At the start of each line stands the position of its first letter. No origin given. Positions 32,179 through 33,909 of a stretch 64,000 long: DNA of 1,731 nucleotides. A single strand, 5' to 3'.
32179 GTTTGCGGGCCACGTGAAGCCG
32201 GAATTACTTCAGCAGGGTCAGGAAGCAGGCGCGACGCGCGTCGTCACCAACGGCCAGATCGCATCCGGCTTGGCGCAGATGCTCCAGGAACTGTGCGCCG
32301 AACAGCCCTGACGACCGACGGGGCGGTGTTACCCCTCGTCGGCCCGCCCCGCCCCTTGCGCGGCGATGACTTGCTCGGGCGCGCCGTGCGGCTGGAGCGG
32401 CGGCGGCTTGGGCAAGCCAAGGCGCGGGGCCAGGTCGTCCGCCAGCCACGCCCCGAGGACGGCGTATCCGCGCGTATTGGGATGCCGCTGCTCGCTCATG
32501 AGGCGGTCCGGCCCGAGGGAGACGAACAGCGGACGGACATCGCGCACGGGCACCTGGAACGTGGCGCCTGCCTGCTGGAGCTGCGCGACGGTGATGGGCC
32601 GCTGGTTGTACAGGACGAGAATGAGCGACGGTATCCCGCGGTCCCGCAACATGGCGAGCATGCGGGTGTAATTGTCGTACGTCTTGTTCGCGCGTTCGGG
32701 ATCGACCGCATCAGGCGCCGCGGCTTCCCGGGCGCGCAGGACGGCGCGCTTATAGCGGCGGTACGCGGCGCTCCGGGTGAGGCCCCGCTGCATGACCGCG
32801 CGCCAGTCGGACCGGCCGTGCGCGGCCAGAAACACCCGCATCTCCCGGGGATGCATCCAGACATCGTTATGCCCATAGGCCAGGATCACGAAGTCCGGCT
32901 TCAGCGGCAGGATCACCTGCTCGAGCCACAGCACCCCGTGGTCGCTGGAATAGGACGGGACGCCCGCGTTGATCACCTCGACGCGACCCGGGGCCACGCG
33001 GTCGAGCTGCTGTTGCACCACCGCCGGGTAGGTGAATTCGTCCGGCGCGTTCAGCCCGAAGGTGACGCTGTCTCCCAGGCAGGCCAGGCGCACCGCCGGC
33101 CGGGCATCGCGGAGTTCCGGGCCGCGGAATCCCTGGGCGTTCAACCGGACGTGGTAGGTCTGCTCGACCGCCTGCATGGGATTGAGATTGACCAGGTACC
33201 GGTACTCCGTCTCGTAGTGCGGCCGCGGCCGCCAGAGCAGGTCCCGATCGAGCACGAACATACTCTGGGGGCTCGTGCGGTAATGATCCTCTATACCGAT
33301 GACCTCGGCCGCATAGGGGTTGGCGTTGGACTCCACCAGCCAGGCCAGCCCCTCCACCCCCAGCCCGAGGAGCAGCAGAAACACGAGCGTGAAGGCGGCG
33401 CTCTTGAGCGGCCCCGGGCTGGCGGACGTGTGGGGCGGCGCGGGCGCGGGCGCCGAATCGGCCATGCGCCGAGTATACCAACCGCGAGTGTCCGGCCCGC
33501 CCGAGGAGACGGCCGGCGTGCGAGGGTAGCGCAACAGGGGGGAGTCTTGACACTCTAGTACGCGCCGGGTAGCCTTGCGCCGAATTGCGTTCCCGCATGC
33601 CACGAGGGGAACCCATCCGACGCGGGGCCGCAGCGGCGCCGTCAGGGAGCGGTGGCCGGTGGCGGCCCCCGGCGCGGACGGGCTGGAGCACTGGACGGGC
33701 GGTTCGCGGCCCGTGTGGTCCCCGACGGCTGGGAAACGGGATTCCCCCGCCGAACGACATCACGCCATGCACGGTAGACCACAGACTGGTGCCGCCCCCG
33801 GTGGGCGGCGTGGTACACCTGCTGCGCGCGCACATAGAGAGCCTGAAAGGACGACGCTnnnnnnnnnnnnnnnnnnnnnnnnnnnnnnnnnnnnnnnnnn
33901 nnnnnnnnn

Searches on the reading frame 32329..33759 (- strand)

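Call 42: search_protein_families(library=pfam, proteins=[window:32329-33759:-], max_evalue=0.001)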
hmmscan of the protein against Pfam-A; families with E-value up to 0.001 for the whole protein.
window:32329-33759:- (476 aa): 2 families
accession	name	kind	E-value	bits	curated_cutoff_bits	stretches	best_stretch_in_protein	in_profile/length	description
PF13472.12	Lipase_GDSL_2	-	2.2e-16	61.3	32.9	1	227-434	1-178/178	GDSL-like Lipase/Acylhydrolase family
PF00657.28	Lipase_GDSL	-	0.00018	22.2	23.6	0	226-300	2-89/208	GDSL-like Lipase/Acylhydrolase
